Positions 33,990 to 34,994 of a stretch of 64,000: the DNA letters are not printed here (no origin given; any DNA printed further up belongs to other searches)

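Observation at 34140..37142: Racemase + nucleotidyltransferase + HAD-IB phosphatase + LicD: candidate pathway for a novel nucleotide-activated head group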

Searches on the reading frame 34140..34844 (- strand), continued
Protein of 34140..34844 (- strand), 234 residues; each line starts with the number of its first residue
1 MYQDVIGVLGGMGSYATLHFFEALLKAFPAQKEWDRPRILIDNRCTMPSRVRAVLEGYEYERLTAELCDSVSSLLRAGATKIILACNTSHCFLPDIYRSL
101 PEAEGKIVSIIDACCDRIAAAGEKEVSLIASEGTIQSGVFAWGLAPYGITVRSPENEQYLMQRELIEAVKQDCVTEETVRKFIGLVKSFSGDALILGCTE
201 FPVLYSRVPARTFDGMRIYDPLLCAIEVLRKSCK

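Call 29: find_homologous_proteins(query=L037:9989-10687:+, max_evalue=1e-20)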
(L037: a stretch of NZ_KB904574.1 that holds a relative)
Query L037:9989-10687:+ (232 aa): 1380 proteins with E <= 1e-20 among 1615 candidates; the best 120 are listed.
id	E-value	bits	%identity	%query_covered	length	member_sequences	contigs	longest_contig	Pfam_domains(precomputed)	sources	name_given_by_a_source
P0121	4.1e-149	513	100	100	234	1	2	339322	PF01177.28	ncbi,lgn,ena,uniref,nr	ncbi:aspartate/glutamate racemase family protein [Streptococcus ovis]|uniref:aspartate/glutamate rac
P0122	2.5e-103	363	68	100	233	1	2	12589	PF01177.28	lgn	-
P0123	4.0e-102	359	68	100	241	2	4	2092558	PF01177.28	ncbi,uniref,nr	ncbi:amino acid racemase [Streptococcus sp. zg-86]|uniref:Amino acid racemase n=1 Tax=Streptococcus 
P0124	1.3e-100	354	65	99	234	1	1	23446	PF01177.28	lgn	-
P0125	5.9e-100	352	65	99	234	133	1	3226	PF01177.28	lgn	-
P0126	1.1e-99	351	65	99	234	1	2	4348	PF01177.28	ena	-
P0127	1.3e-99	351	65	99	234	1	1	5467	PF01177.28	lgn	-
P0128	1.7e-99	350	65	99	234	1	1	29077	PF01177.28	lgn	-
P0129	7.9e-99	348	65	99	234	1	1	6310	PF01177.28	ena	-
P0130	1.6e-98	347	63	100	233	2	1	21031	PF01177.28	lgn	-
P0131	1.7e-98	347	63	100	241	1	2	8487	PF01177.28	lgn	-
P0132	2.6e-98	346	65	99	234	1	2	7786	PF01177.28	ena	-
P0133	2.7e-98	346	65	100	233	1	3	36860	PF01177.28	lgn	-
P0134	3.0e-98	346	65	98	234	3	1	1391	PF01177.28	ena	-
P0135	5.0e-98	345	65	99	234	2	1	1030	PF01177.28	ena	-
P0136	7.0e-98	345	66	100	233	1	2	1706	PF01177.28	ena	-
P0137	8.1e-98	345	64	100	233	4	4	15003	PF01177.28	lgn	-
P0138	1.5e-97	344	62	99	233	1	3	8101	PF01177.28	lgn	-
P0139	1.7e-97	344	65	99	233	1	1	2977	PF01177.28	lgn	-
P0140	2.3e-97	343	63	100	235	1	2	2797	PF01177.28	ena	-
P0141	2.4e-97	343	65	100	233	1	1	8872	PF01177.28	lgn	-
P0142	2.9e-97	343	65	99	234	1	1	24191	PF01177.28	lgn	-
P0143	3.7e-97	343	64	99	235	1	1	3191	PF01177.28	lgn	-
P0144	5.9e-97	342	65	100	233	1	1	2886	PF01177.28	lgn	-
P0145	6.6e-97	342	65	100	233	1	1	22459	PF01177.28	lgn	-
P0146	7.0e-97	342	65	100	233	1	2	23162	PF01177.28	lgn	-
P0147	7.5e-97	342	64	100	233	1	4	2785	PF01177.28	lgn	-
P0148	7.9e-97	342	65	99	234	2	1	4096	PF01177.28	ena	-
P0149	9.8e-97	341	65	99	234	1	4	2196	PF01177.28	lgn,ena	-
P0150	1.1e-96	341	63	100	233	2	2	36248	PF01177.28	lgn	-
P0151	1.1e-96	341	64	98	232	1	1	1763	PF01177.28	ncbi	-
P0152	1.4e-96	341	64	99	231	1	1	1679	PF01177.28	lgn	-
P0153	1.5e-96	341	62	99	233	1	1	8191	PF01177.28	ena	-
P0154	2.1e-96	340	62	99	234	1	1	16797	PF01177.28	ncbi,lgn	-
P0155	2.7e-96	340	63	100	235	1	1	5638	PF01177.28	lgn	-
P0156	3.1e-96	340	61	100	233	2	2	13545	PF01177.28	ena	-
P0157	3.1e-96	340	64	98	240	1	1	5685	PF01177.28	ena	-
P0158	3.6e-96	339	64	99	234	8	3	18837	PF01177.28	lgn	-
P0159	3.7e-96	339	61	99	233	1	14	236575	PF01177.28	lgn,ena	-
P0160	3.8e-96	339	65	100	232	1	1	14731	PF01177.28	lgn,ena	-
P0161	4.7e-96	339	62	99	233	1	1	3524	PF01177.28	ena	-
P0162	4.9e-96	339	61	99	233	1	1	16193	PF01177.28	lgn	-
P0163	5.1e-96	339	63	100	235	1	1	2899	PF01177.28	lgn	-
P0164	5.2e-96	339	63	99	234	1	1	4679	PF01177.28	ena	-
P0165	6.0e-96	339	66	99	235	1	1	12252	PF01177.28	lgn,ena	-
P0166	6.4e-96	339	62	99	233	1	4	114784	PF01177.28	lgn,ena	-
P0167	7.9e-96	338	62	100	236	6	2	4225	PF01177.28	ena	-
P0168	8.2e-96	338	65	99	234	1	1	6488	PF01177.28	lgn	-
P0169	1.2e-95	338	63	100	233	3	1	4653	PF01177.28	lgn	-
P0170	1.3e-95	338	62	99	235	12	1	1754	PF01177.28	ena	-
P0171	1.3e-95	338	65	100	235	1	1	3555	PF01177.28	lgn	-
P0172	1.5e-95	337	65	99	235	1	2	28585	PF01177.28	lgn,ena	-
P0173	1.8e-95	337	63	94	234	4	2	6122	PF01177.28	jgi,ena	jgi:aspartate racemase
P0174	1.9e-95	337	62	99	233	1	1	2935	PF01177.28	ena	-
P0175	2.2e-95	337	63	100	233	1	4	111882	PF01177.28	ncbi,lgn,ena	-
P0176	2.3e-95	337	62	98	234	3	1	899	PF01177.28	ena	-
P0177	2.4e-95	337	64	99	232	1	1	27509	PF01177.28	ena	-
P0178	2.6e-95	337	62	99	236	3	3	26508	PF01177.28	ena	-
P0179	2.6e-95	337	64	98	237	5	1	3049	PF01177.28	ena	-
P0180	2.8e-95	336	62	99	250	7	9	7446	PF01177.28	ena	-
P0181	3.0e-95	336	62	99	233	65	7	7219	PF01177.28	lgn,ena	-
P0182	3.1e-95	336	62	99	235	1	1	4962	PF01177.28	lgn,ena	-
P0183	3.5e-95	336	62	100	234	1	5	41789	PF01177.28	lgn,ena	-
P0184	3.6e-95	336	64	100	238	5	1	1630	PF01177.28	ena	-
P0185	3.7e-95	336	61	100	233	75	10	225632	PF01177.28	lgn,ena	-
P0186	4.0e-95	336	63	99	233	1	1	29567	PF01177.28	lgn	-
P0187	4.2e-95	336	60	99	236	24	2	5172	PF01177.28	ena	-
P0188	4.9e-95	336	63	99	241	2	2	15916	PF01177.28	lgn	-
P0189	5.0e-95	336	61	99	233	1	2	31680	PF01177.28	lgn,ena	-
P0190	6.2e-95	335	62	99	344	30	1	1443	PF01177.28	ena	-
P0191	6.4e-95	335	65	100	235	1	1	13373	PF01177.28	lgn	-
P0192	6.8e-95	335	63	100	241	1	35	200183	PF01177.28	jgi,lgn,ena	-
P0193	7.5e-95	335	62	100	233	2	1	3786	PF01177.28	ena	-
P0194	8.0e-95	335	61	100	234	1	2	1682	PF01177.28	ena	-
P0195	8.1e-95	335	61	100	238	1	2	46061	PF01177.28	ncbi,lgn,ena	-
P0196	8.8e-95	335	63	99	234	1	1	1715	PF01177.28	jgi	-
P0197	9.1e-95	335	62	100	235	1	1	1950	PF01177.28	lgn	-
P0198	9.3e-95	335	62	100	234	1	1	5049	PF01177.28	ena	-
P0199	1.1e-94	335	64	100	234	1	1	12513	PF01177.28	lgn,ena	-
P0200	1.3e-94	334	60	100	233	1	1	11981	PF01177.28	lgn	-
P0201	1.4e-94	334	62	99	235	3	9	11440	PF01177.28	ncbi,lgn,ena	-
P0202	1.4e-94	334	64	99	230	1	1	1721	PF01177.28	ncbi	-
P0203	1.4e-94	334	64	99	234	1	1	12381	PF01177.28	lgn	-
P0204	1.6e-94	334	64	98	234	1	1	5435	PF01177.28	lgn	-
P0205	1.6e-94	334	64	99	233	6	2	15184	PF01177.28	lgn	-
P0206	1.7e-94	334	62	100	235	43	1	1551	PF01177.28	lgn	-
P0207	1.7e-94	334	65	99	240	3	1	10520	PF01177.28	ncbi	-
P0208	2.1e-94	334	63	99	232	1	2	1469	PF01177.28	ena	-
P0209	2.1e-94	334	63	98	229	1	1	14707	PF01177.28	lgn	-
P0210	2.2e-94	334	61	100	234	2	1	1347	PF01177.28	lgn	-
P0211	2.2e-94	334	63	99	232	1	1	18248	PF01177.28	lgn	-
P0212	2.3e-94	333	64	99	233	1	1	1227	PF01177.28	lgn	-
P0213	2.4e-94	333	64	99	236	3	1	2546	PF01177.28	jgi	-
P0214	2.4e-94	333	60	99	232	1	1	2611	PF01177.28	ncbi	-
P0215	2.5e-94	333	63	100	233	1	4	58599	PF01177.28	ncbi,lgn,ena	-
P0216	2.6e-94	333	62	100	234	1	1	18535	PF01177.28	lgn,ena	-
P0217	2.7e-94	333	64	100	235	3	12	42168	PF01177.28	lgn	-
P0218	2.8e-94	333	64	99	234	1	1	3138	PF01177.28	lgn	-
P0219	3.1e-94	333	64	99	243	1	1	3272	PF01177.28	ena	-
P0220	3.2e-94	333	62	100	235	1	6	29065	PF01177.28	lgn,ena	-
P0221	3.4e-94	333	63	98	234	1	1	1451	PF01177.28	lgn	-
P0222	3.5e-94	333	62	100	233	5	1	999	PF01177.28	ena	-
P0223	3.8e-94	333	63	100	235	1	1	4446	PF01177.28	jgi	-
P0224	4.2e-94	333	62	100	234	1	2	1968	PF01177.28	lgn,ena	-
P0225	4.4e-94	333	62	99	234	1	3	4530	PF01177.28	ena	-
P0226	5.4e-94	332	64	100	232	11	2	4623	PF01177.28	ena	-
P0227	6.5e-94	332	62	99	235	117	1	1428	PF01177.28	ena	-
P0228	6.6e-94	332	63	94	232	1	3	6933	PF01177.28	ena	-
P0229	6.6e-94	332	61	100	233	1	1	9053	PF01177.28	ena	-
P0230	7.4e-94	332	62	97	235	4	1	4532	PF01177.28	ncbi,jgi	jgi:aspartate racemase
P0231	7.9e-94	332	60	100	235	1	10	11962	PF01177.28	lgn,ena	-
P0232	8.0e-94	332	62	100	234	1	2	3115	PF01177.28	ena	-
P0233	8.1e-94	332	63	99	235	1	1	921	PF01177.28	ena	-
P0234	8.3e-94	332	62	100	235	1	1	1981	PF01177.28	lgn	-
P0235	9.2e-94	332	63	99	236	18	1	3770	PF01177.28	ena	-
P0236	9.4e-94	331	64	94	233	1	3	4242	PF01177.28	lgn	-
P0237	1.0e-93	331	64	99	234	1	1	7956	PF01177.28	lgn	-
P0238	1.1e-93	331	64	100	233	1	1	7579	PF01177.28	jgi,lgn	jgi:aspartate racemase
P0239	1.1e-93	331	59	100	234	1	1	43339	PF01177.28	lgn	-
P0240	1.2e-93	331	62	100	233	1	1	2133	PF01177.28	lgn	-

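Call 36: search_protein_families(library=pfam, proteins=[L048:11092-12345:+, L074:3985-5001:+, L032:5932-7389:+, L006:14238-16004:+, L030:512-1201:+, L029:1807-3480:+, L014:6802-7365:+, L074:6063-8756:+, L005:6696-7685:+, L056:6464-7471:+], max_evalue=0.001)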
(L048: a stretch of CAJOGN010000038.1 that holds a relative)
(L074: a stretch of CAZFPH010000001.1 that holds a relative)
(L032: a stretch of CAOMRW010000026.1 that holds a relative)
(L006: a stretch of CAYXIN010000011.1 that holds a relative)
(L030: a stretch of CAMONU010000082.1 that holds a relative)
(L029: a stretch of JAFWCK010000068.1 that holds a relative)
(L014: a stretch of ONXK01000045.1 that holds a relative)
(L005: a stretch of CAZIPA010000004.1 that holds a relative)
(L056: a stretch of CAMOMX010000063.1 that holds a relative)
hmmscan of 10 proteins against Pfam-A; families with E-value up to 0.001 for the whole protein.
L048:11092-12345:+ (418 aa): 6 families
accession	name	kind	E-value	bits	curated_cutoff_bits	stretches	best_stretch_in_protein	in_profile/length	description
PF07478.18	Dala_Dala_lig_C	-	2.7e-11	43.8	24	1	139-292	26-176/204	D-ala D-ala ligase C-terminus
PF13535.11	ATP-grasp_4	-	9.2e-11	42.1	27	1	149-186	2-43/160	ATP-grasp domain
PF02786.22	CPSase_L_D2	-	1.4e-08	35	19.8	1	115-291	2-179/211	Carbamoyl-phosphate synthase L chain, ATP binding domain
PF02222.28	ATP-grasp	-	5.1e-07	29.9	27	1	122-292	3-163/179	ATP-grasp domain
PF18130.6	ATPgrasp_N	-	2.2e-06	28.6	27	1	31-103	2-81/81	ATP-grasp N-terminal domain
PF02655.19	ATP-grasp_3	-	2.8e-06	28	23.2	1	114-294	4-159/160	ATP-grasp domain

L074:3985-5001:+ (339 aa): 4 families
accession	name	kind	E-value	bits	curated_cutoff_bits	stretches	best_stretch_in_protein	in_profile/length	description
PF00535.33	Glycos_transf_2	-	4.8e-44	150.7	23.3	1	14-181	1-167/168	Glycosyl transferase family 2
PF10111.15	Glyco_tranf_2_2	-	1.5e-12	48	27.3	1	14-119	1-110/276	Glycosyltransferase like family 2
PF13641.12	Glyco_tranf_2_3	-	3.5e-11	44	27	1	13-109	3-105/230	Glycosyltransferase like family 2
PF01221.23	Dynein_light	-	0.00014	22.6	29.1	0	278-333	10-69/86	Dynein light chain type 1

L032:5932-7389:+ (486 aa): 3 families
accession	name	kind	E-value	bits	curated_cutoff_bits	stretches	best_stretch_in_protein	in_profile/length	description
PF01943.22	Polysacc_synt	-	1.1e-17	64.8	28.2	1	23-289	3-272/274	Polysaccharide biosynthesis protein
PF01554.23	MatE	-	4.6e-11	43.1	24.9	1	231-386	1-161/161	MatE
PF13440.11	Polysacc_synt_3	-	6.4e-11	42.5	23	1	45-337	1-292/293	Polysaccharide biosynthesis protein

L006:14238-16004:+ (589 aa): 2 families
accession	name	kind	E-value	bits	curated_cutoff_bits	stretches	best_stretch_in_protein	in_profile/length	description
PF00005.33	ABC_tran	-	3.6e-23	83.1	25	1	220-351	1-135/137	ABC transporter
PF13555.12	AAA_29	-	0.0005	20.2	27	1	224-264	16-55/61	P-loop containing region of AAA domain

L030:512-1201:+ (230 aa): 8 families
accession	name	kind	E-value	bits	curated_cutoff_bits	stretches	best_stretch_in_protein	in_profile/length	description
PF13649.12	Methyltransf_25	-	1.2e-10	42.3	27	1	99-187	1-94/97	Methyltransferase domain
PF13847.12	Methyltransf_31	-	1.8e-08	34.6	27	1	96-183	4-98/145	Methyltransferase domain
PF08241.18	Methyltransf_11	-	1.4e-06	29.3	21.2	1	100-167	1-67/95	Methyltransferase domain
PF00398.26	RrnaAD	-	7.2e-06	25.7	24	1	97-161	32-94/263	Ribosomal RNA adenine dimethylase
PF01135.25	PCMT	-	2.6e-05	24.6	20.3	1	94-151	72-132/210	Protein-L-isoaspartate(D-aspartate) O-methyltransferase (PCMT)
PF13489.12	Methyltransf_23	-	8.1e-05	22.8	27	1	82-138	8-61/164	Methyltransferase domain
PF05175.20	MTS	-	0.00012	22.2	23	1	90-172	26-110/170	Methyltransferase small domain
PF08242.18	Methyltransf_12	-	0.00034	21.7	30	1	100-188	1-90/98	Methyltransferase domain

L029:1807-3480:+ (558 aa): 1 family
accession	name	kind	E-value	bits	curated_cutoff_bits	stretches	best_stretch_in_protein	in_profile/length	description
PF07690.21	MFS_1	-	5.6e-17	62.1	33.4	1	37-370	22-345/347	Major Facilitator Superfamily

L014:6802-7365:+ (188 aa): 1 family
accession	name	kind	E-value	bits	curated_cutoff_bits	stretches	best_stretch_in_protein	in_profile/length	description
PF00436.31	SSB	-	7.3e-32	110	26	1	7-110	1-103/104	Single-strand binding protein family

L074:6063-8756:+ (898 aa): 2 families
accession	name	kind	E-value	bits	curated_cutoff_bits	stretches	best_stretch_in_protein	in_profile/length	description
PF04464.20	Glyphos_transf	-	2.6e-71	240.9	22.1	1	536-892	6-365/367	CDP-Glycerol:Poly(glycerophosphate) glycerophosphotransferase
PF01943.22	Polysacc_synt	-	7.3e-09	35.9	28.2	1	15-288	3-263/274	Polysaccharide biosynthesis protein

L005:6696-7685:+ (330 aa): 1 family
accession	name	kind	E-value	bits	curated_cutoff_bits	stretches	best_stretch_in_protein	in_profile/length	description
PF01757.29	Acyl_transf_3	-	1.9e-25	90.1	31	1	12-301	2-319/326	Acyltransferase domain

L056:6464-7471:+ (336 aa): 3 families
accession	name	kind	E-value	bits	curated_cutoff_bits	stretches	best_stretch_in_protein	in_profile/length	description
PF13424.12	TPR_12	-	9.3e-14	51.8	30.1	2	75-146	6-77/77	Tetratricopeptide repeat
PF00515.34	TPR_1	-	5.8e-06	26.3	27.8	0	203-219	13-29/34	Tetratricopeptide repeat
PF13374.12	TPR_10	-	0.00023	21.5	27.5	0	116-145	4-33/42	Tetratricopeptide repeat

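Call 45: search_solved_structures(query=window:34140-34844:-, max_evalue=1e-15, show_alignments=2)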
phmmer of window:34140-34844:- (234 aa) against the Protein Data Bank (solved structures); distinct sequences matched with E-value up to 1e-15: 5.
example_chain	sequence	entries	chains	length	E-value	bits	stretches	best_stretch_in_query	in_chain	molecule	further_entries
1jfl_A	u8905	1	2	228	1.2e-25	94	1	5-207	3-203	ASPARTATE RACEMASE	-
2dx7_A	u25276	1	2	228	2.2e-24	89.8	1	5-207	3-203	aspartate racemase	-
5b19_A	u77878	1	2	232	4.2e-19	72.5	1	5-207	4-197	Aspartate racemase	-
5wxx_A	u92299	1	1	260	1.1e-17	67.9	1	5-224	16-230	McyF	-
5xnk_A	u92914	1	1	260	2.1e-16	63.7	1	5-224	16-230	McyF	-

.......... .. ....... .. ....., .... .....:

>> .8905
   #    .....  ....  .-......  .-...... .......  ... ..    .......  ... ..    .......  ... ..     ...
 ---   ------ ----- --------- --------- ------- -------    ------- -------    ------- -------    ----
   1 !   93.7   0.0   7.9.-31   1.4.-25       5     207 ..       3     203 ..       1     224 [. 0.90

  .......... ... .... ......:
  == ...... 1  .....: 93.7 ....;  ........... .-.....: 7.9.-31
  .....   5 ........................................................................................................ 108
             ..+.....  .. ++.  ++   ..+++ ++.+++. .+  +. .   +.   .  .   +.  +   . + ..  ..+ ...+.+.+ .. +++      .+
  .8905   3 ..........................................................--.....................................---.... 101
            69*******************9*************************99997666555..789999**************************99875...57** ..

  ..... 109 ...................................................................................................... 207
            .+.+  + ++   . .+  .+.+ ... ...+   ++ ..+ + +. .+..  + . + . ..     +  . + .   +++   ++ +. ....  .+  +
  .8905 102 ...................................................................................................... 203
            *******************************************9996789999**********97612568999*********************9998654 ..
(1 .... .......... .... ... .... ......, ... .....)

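Call 56: find_encoding_contigs(protein=window:34140-34844:-, flank=3000, max_places=3)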
Protein window:34140-34844:- (234 aa): 3 contigs read that carry it; 1 place shown.
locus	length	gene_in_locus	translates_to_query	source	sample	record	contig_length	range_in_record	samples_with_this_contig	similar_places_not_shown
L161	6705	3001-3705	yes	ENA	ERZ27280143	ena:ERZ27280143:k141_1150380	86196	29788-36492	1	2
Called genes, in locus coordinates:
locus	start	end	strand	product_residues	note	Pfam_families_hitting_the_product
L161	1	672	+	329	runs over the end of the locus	PF01757:Acyl_transf_3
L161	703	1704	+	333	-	PF04991:LicD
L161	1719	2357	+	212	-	PF00702:Hydrolase, PF12710:HAD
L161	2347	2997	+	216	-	PF01128:IspD (weak), PF12804:NTP_transf_3, PF20202:DUF6564 (weak)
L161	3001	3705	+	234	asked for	PF01177:Asp_Glu_race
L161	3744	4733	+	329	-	PF00535:Glycos_transf_2, PF10111:Glyco_tranf_2_2, PF13641:Glyco_tranf_2_3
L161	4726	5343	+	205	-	PF25084:LbH_EIF2B (weak), PF00132:Hexapep, PF14602:Hexapep_2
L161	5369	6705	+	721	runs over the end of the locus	PF00884:Sulfatase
